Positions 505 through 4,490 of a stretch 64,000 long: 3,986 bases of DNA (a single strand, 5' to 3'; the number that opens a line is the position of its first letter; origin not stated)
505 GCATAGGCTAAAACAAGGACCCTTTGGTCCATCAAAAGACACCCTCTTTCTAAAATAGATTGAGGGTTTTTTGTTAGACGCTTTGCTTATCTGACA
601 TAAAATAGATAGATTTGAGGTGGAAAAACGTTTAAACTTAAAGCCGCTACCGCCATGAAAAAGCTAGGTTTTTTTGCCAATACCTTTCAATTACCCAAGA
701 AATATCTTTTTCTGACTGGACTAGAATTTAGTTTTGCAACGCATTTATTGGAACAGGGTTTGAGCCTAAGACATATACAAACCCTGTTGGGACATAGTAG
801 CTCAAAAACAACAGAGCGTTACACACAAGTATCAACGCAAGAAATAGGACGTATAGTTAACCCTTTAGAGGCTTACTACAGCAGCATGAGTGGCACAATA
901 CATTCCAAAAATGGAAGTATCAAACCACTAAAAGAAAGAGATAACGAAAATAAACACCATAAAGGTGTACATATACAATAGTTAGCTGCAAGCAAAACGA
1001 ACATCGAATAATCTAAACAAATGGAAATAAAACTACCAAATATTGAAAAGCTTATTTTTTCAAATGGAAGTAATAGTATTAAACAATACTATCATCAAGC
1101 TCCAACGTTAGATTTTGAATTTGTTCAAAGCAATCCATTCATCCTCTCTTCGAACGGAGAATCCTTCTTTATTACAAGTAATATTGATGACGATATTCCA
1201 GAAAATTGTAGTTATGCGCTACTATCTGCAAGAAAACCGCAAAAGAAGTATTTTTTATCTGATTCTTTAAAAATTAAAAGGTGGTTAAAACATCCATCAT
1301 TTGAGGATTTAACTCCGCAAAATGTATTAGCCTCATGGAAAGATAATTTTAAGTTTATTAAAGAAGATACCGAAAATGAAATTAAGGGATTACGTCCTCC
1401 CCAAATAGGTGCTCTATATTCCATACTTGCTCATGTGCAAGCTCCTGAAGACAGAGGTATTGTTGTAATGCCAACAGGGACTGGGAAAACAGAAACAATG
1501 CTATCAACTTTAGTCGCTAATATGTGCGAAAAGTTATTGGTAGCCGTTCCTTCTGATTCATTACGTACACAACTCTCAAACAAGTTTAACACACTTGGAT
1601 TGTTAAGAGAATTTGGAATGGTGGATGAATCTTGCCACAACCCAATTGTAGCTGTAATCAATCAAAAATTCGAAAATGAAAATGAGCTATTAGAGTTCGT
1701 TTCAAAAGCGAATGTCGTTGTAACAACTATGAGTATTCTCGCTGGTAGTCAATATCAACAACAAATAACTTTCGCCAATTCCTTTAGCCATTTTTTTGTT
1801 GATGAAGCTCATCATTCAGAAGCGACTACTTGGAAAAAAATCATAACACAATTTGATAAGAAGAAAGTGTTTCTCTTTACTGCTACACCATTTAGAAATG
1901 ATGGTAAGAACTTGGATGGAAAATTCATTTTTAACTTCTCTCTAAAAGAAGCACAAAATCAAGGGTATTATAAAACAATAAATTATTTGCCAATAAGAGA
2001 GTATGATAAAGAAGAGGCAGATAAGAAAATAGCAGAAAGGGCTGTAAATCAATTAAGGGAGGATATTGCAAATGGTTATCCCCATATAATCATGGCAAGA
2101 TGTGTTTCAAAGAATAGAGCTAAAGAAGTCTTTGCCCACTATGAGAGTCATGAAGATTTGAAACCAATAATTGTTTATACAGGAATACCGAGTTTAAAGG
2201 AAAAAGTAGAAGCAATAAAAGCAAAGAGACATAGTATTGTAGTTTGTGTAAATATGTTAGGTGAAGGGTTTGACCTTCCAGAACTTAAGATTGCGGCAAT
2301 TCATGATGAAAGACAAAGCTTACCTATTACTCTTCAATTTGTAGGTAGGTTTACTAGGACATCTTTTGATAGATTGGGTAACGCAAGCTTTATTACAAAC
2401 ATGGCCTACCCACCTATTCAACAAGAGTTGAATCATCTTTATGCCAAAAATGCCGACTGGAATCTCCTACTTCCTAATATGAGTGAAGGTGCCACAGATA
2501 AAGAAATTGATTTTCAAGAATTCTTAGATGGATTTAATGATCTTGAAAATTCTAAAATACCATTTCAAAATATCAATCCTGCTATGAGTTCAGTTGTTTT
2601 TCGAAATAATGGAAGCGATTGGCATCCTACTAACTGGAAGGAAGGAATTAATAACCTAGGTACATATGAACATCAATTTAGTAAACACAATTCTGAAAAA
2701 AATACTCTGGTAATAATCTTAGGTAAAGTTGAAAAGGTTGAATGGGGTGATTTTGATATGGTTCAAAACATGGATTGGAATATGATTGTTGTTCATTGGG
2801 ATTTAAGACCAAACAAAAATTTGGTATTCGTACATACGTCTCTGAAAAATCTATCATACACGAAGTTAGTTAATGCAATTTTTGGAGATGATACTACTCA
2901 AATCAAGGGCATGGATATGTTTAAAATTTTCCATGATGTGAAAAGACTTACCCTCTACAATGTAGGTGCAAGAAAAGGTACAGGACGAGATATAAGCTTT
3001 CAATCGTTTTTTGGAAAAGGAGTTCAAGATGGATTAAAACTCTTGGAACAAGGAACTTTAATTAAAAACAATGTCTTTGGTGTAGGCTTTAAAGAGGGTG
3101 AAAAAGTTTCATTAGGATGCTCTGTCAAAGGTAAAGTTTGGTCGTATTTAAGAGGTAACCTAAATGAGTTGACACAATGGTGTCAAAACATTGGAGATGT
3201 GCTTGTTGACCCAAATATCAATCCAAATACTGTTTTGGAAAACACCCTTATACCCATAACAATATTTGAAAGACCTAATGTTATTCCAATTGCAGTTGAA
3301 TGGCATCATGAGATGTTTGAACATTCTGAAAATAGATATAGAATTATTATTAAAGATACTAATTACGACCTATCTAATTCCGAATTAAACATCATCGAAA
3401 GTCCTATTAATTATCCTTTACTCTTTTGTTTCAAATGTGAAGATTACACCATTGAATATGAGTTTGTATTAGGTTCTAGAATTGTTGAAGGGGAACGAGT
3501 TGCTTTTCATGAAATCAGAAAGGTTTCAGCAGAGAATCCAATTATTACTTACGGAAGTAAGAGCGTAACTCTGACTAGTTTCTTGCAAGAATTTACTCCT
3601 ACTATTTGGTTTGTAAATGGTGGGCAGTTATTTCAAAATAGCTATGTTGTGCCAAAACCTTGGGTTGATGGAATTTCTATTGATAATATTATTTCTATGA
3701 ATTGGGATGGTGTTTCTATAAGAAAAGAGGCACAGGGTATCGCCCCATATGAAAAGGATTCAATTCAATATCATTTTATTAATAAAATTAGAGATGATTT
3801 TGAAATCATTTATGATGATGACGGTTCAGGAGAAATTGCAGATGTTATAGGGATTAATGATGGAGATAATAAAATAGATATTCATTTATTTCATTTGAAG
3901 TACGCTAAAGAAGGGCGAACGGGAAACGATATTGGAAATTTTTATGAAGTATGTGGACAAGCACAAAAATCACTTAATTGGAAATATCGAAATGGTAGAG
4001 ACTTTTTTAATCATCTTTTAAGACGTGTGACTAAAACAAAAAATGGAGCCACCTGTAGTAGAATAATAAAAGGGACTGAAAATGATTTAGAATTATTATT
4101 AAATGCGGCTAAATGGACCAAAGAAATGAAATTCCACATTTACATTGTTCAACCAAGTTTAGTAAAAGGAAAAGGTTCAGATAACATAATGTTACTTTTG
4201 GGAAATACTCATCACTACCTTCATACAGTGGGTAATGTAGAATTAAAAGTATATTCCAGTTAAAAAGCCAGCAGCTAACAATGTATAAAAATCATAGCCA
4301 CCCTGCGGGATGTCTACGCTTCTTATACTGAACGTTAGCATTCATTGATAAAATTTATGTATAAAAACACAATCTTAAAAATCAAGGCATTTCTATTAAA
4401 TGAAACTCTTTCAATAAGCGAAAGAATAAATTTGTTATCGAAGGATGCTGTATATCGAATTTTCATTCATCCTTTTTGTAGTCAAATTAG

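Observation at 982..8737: Integron-style cassette array: six co-oriented cassettes, each closed by an attC-like palindrome whose boxes fit the G|TT crossover model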

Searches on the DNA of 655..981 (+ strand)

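Call 96: search_with_rna_model(model_id=R2, sources=[L013, L001], max_evalue=10, filters=off)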
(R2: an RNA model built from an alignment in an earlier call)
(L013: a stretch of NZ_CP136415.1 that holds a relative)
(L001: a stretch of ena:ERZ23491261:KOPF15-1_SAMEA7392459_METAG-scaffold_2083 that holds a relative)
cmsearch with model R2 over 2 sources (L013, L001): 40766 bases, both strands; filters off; matches with E-value up to 10: 9.
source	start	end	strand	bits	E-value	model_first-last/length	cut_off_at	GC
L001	17932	17983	-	13.1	0.23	1-56/56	no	0.44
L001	4670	4737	-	11.2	0.76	1-56/56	no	0.41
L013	13915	13934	-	10.6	1.1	1-56/56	no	0.3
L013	13915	13934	+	10.6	1.1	1-56/56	no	0.3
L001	6067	6109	+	10.5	1.1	1-56/56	no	0.35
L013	4431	4452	-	9.5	2.2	1-56/56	no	0.36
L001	10848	10889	+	8.9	3.1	1-56/56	no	0.26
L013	10367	10390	+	7.4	8.6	1-56/56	no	0.38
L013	1564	1591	+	7.2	9.7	1-56/56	no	0.29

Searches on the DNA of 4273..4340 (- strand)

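Call 47: build_rna_model(alignment_id=A2, structure=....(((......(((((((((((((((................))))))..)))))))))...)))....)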
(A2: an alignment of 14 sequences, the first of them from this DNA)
Model R1 built from alignment A2 (14 sequences, 71 columns); structure: as given.
model positions 66; base pairs 18; branch points 0; effective number of sequences 11.86; information 0.85 bits per position. Calibrated on 0.2 Mb of random sequence (short: E-values are rough).
structure used (alignment columns):
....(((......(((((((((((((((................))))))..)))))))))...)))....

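Call 48: search_with_rna_model(model_id=R1, source=window, max_evalue=10, filters=off)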
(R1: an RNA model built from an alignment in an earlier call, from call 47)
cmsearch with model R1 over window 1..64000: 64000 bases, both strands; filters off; matches with E-value up to 10: 18.
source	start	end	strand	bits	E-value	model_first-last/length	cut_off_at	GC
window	4273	4340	-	60.4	3.7e-13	1-66/66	no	0.41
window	7620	7687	-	52.7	3.7e-11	1-66/66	no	0.46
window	60618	60647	-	20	0.011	1-66/66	no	0.4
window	6468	6540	-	16.3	0.11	1-66/66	no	0.45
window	6191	6221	-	12.6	0.95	1-66/66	no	0.45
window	3254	3286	-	12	1.4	1-66/66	no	0.27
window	24240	24293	-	11.9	1.4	1-66/66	no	0.33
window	34737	34762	-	11.1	2.3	1-66/66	no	0.31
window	35962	36012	-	10.8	2.7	1-66/66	no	0.35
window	57517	57580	-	10.2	3.9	1-66/66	no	0.45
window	12345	12369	+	9.8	5.1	1-66/66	no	0.28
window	39979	40027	+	9.5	5.9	1-66/66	no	0.41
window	40118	40147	-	9.4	6.3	1-66/66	no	0.4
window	10925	10977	+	9.1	7.6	1-66/66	no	0.34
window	17225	17245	+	9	8.1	1-66/66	no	0.43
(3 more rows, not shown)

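Call 49: search_with_rna_model(model_id=R1, sources=[L008, L009, L010, L011, L012, L013, L014, L015, L016, L017, L018, L019, L020, L021, L022, L023, L024, L025, L026, L027, L028, L029, L030, L031, L032], max_evalue=1)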
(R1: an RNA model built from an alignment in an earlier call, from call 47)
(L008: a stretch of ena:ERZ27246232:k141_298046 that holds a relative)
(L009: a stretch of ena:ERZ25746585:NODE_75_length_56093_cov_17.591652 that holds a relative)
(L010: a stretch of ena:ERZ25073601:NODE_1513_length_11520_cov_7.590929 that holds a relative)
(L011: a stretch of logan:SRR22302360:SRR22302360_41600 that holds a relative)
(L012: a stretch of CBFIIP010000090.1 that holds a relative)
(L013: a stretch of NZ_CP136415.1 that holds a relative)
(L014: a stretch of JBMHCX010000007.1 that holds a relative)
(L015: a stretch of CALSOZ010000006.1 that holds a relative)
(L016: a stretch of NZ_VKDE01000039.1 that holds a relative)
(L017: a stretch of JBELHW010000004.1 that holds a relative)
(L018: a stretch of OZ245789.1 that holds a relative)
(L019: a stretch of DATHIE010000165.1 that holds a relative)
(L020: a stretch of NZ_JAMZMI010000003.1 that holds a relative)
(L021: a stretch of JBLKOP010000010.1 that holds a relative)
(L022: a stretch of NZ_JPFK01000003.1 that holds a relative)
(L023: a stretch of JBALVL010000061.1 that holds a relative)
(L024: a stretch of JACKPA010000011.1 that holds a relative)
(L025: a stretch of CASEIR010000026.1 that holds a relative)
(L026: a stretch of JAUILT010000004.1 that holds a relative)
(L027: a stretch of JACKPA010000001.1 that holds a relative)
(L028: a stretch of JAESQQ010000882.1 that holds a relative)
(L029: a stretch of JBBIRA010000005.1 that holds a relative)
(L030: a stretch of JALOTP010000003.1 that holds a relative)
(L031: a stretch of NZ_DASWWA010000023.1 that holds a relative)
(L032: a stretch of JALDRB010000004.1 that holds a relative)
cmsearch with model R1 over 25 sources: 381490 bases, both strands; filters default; matches with E-value up to 1: 23.
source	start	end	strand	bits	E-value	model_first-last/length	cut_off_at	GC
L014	11962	12029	-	64.1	2.4e-13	1-66/66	no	0.44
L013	12506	12572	-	63.2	4.2e-13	1-66/66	no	0.39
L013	18454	18513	-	56.6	2.1e-11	1-66/66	no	0.47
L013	17374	17504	-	54.6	7e-11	1-66/66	no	0.33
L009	11229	11359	-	53.8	1.1e-10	1-66/66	no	0.39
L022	17188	17318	-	51.2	5.5e-10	1-66/66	no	0.45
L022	14455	14585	-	50.8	6.9e-10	1-66/66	no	0.44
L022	13645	13775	-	48.2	3.2e-09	1-66/66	no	0.34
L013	11124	11254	-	46.6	8.6e-09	1-66/66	no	0.41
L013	16401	16531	-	46.4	9.6e-09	1-66/66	no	0.45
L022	17558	17689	-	45.6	1.6e-08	1-66/66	no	0.45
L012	3506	3571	-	40.2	3.7e-07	1-66/66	no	0.5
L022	12927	13057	-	39.4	6.3e-07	1-66/66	no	0.47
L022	10463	10595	-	37.5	1.9e-06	1-66/66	no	0.47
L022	15667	15799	-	36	4.7e-06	1-66/66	no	0.44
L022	18548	18681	-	35.1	8.1e-06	1-66/66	no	0.46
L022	16297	16429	-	32.7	3.4e-05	1-66/66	no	0.43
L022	12284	12415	-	32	5.1e-05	1-66/66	no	0.42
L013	19255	19313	-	20.6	0.046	1-66/66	no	0.25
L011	7980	8014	-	20.3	0.055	32-66/66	5'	0.4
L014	11972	12017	+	19.9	0.07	13-57/66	no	0.39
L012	3753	3816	-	16.4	0.57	1-66/66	no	0.41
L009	12265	12346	-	16.2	0.65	1-66/66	no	0.32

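Call 70: search_with_rna_model(model_id=R1, sources=[L033, L036, L037, L038, L040, L001], max_evalue=1)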
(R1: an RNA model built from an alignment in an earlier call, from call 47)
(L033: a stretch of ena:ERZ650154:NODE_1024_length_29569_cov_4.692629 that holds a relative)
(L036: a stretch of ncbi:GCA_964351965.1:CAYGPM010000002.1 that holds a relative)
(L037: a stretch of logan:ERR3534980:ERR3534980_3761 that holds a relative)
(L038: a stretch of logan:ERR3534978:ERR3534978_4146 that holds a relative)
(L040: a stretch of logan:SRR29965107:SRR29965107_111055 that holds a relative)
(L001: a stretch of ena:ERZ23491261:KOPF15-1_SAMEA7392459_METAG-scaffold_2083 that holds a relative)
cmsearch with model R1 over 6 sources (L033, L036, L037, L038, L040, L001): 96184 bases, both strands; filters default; matches with E-value up to 1: 7.
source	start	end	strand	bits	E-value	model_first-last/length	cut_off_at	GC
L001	4670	4737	-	60.4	5.5e-13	1-66/66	no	0.41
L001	5495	5626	-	55.8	8.6e-12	1-66/66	no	0.36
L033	12577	12708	-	54.1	2.4e-11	1-66/66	no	0.37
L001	8017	8084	-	52.7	5.5e-11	1-66/66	no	0.46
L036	6221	6303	-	40.6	7.6e-08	1-66/66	no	0.33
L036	5370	5445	-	21.7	0.0061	1-66/66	no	0.47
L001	6865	6937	-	16.3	0.16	1-66/66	no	0.45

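Call 80: search_with_rna_model(model_id=R1, sources=[L043, L044, L045, L008, L014, L015, L012, L017], max_evalue=5)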
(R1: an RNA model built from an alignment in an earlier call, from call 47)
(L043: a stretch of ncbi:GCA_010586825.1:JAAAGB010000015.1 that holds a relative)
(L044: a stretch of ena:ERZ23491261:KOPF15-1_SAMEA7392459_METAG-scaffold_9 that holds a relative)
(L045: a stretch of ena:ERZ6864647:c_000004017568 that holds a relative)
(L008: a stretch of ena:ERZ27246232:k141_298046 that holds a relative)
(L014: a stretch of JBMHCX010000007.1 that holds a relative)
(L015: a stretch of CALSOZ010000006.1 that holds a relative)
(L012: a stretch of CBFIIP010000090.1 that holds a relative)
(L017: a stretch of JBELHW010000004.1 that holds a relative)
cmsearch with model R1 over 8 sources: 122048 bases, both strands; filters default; matches with E-value up to 5: 5.
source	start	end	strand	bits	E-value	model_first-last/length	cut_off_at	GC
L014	11962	12029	-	64.1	7.8e-14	1-66/66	no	0.44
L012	3506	3571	-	40.2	1.2e-07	1-66/66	no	0.5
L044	12193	12259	-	36.2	1.3e-06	1-66/66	no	0.55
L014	11972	12017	+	19.9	0.022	13-57/66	no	0.39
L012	3753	3816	-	16.4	0.18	1-66/66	no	0.41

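Call 88: search_with_rna_model(model_id=R1, sources=[L046, L047], max_evalue=10, filters=off, show_alignments=3)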
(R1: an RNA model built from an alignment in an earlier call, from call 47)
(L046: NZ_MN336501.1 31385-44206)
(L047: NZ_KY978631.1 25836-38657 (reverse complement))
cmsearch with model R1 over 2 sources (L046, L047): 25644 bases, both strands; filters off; matches with E-value up to 10: 4.
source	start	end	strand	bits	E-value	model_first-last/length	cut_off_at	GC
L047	5539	5561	-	11.8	0.61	1-66/66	no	0.43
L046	5827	5865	-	9.4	2.5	1-66/66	no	0.51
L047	5827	5865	-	9.4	2.5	1-66/66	no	0.51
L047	5186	5210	-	8.1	5.6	1-66/66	no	0.4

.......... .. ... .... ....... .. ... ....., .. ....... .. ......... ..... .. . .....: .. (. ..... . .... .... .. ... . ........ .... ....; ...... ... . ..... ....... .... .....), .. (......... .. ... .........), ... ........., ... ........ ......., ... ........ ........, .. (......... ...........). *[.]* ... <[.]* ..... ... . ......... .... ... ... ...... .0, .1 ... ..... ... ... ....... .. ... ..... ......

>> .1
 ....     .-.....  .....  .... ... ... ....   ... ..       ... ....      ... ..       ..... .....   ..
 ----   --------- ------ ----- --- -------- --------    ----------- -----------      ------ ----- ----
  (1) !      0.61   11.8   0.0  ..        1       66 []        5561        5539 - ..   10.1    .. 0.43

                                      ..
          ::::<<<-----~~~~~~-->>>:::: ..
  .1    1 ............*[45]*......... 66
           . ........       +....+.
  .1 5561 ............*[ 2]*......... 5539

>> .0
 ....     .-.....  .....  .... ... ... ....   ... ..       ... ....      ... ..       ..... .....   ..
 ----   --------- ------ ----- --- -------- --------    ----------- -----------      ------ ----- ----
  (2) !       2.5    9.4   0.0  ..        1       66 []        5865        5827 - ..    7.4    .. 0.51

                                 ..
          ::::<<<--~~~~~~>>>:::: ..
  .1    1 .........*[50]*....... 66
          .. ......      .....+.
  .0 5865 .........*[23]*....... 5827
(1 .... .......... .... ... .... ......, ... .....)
